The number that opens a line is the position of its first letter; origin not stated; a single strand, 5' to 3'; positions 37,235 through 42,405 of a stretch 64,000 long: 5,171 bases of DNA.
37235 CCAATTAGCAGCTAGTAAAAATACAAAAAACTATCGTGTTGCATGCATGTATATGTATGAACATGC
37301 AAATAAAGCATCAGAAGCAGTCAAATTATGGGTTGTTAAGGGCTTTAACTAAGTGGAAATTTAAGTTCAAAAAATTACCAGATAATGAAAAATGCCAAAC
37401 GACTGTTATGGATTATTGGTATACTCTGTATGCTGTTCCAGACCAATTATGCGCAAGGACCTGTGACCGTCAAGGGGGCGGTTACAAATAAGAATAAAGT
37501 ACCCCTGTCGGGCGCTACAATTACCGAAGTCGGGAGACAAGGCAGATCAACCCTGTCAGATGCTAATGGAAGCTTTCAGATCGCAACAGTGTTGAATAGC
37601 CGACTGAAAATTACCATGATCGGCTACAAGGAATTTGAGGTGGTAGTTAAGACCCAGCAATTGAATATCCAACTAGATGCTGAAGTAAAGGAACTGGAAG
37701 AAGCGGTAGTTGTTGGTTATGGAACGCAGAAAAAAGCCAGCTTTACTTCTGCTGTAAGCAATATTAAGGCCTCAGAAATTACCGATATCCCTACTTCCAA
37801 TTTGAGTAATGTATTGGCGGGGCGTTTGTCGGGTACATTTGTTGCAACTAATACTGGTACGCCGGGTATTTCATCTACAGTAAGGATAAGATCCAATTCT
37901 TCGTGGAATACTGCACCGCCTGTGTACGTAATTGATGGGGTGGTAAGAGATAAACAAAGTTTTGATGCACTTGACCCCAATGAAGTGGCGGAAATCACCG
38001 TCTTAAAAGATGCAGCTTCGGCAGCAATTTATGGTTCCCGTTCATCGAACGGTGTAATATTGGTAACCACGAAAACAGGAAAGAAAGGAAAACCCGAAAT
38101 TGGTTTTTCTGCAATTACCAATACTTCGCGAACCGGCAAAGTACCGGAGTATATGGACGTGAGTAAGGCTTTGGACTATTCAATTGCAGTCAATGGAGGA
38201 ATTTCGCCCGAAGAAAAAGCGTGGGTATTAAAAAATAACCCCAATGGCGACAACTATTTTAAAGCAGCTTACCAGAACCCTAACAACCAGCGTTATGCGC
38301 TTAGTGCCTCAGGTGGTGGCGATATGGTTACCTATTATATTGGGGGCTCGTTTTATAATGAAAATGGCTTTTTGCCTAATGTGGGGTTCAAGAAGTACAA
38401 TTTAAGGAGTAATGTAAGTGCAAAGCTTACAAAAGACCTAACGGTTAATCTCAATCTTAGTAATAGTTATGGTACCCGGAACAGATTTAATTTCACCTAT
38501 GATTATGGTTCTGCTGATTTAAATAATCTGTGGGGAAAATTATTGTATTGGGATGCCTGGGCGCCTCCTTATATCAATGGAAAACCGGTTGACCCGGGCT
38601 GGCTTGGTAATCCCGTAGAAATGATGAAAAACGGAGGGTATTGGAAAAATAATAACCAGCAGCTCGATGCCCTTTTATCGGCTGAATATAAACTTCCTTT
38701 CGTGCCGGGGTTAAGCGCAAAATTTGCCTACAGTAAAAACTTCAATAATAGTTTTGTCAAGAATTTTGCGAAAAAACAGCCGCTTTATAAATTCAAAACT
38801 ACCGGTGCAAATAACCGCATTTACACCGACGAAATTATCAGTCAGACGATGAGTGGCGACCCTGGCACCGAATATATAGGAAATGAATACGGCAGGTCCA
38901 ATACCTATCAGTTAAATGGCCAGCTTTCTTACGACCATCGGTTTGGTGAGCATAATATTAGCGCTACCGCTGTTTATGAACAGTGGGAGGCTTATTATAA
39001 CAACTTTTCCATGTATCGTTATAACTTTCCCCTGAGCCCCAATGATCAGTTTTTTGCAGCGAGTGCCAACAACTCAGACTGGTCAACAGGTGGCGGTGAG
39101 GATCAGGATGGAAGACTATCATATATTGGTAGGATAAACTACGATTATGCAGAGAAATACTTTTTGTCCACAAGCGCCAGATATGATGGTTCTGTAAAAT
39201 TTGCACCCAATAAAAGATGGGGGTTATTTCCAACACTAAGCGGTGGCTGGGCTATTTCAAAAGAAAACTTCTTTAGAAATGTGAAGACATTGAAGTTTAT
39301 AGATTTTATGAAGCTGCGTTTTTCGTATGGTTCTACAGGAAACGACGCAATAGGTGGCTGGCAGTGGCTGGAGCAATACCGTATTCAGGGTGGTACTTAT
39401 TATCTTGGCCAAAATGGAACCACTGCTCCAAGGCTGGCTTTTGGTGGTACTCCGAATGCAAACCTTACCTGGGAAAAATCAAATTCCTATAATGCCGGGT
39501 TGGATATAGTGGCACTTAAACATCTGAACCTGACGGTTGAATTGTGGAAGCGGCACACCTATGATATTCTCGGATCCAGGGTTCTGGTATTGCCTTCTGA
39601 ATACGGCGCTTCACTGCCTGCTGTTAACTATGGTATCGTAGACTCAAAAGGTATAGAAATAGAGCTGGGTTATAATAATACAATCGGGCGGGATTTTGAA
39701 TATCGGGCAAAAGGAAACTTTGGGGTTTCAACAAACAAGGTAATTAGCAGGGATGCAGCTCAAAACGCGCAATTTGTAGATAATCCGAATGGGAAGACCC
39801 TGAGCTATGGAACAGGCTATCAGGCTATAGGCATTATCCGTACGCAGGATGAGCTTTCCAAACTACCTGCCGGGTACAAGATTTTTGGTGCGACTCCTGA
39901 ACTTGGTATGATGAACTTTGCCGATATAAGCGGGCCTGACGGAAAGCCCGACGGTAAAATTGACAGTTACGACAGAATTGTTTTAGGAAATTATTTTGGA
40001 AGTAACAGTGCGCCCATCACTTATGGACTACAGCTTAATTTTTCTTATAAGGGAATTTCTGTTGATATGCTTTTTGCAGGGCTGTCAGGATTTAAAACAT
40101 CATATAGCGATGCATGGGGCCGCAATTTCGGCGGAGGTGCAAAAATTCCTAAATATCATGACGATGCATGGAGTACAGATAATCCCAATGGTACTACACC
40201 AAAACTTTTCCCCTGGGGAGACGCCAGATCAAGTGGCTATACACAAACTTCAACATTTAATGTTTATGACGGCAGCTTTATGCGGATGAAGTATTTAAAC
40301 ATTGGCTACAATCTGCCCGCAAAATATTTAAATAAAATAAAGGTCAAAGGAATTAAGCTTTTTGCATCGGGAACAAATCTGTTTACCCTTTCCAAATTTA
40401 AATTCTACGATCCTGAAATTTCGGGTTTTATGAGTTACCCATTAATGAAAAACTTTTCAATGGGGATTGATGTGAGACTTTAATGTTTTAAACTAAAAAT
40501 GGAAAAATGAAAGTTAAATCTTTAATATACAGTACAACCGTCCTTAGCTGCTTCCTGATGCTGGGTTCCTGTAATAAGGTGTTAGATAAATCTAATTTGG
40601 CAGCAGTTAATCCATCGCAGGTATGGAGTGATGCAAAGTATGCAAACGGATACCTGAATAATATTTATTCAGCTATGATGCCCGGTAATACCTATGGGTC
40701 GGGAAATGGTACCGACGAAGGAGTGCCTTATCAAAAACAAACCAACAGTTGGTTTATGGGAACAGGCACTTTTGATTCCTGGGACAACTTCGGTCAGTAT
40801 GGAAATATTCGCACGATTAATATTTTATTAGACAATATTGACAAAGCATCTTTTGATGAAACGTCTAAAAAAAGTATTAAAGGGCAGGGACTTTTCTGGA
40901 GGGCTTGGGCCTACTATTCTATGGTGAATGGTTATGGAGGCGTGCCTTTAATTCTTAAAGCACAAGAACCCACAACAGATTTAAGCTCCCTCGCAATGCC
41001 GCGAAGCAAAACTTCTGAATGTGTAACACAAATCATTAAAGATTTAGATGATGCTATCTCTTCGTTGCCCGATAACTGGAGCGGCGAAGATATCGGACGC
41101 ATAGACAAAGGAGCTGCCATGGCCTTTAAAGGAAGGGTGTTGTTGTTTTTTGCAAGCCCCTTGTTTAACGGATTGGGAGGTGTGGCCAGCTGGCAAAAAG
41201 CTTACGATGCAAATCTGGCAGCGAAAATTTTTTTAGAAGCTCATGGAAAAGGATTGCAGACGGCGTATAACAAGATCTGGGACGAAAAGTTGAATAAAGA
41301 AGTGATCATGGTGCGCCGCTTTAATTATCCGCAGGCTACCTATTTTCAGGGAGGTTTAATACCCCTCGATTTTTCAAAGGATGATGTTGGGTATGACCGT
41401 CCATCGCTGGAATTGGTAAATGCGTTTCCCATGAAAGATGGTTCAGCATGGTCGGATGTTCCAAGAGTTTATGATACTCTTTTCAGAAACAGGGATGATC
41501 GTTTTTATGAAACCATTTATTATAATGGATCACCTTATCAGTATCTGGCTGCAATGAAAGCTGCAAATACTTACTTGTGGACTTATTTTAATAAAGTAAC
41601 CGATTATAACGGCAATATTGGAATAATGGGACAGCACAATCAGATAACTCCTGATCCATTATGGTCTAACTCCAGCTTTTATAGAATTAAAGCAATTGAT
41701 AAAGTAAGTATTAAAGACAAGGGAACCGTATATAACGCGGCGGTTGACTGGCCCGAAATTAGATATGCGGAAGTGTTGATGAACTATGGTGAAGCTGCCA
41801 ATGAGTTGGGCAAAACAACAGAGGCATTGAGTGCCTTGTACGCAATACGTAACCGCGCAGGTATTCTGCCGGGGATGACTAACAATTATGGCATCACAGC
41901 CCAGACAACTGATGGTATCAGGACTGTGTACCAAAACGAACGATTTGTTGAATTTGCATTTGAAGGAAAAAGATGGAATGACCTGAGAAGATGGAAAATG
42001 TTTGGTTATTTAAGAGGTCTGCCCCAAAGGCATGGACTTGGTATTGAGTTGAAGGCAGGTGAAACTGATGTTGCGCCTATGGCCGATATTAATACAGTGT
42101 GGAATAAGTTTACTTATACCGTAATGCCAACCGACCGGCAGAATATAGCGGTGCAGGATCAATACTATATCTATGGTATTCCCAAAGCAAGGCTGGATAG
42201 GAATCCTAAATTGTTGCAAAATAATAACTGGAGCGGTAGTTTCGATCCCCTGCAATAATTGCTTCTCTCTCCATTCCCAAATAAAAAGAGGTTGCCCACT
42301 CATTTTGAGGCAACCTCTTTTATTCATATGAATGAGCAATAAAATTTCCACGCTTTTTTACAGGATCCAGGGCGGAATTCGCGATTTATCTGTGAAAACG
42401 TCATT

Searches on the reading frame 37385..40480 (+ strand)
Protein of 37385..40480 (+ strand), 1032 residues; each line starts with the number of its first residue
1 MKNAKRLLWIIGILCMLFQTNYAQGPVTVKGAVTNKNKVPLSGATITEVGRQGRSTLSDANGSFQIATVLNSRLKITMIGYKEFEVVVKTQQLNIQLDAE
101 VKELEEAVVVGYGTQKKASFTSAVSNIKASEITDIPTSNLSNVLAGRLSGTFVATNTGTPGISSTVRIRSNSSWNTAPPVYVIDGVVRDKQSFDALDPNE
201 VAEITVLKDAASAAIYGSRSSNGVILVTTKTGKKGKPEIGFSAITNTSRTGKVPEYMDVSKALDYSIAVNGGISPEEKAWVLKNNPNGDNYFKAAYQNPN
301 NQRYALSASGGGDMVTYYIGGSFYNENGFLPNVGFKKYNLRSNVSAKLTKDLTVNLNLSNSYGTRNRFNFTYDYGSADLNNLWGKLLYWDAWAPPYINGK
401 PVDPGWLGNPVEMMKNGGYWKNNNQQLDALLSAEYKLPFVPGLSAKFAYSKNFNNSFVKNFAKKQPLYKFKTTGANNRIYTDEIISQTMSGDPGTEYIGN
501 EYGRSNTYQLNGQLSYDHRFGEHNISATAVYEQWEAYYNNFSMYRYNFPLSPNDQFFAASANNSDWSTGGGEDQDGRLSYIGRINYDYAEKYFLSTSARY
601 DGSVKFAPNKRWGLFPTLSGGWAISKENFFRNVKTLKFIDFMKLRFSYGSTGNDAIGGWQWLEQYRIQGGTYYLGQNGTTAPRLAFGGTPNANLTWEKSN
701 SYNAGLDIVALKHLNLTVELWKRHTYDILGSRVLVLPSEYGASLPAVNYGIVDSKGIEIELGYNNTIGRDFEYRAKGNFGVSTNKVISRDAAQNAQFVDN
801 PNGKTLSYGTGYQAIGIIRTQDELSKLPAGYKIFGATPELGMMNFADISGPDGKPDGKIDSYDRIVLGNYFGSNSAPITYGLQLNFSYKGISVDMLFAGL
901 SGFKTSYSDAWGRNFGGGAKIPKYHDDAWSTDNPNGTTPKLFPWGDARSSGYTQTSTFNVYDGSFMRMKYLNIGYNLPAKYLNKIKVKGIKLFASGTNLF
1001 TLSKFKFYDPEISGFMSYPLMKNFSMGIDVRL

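Call 10: search_protein_families(library=pfam, proteins=[window:37385-40480:+], max_evalue=0.00001)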
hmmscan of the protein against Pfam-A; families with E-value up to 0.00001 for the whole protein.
window:37385-40480:+ (1032 aa): 3 families
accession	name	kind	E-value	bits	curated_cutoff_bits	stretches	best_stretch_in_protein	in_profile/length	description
PF07715.20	Plug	-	7.8e-15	55.7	23.9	1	117-224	2-107/107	TonB-dependent Receptor Plug Domain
PF13715.12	CarbopepD_reg_2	-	7.1e-10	39.2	32.2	1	29-109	1-88/88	CarboxypepD_reg-like domain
PF13620.12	CarboxypepD_reg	-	5.1e-08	33.6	32.3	1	28-95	1-79/82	Carboxypeptidase regulatory-like domain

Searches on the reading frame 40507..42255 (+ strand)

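Call 10: search_protein_families(library=pfam, proteins=[window:40507-42255:+], max_evalue=0.00001)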
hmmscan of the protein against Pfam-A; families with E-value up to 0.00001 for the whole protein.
window:40507-42255:+ (583 aa): 2 families
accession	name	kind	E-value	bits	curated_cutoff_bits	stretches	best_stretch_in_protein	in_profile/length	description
PF07980.17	SusD_RagB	-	6.2e-42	144.7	23.1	1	264-575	1-297/297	SusD family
PF14322.12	SusD-like_3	-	1e-25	91.5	27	1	96-213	80-191/191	Starch-binding associating with outer membrane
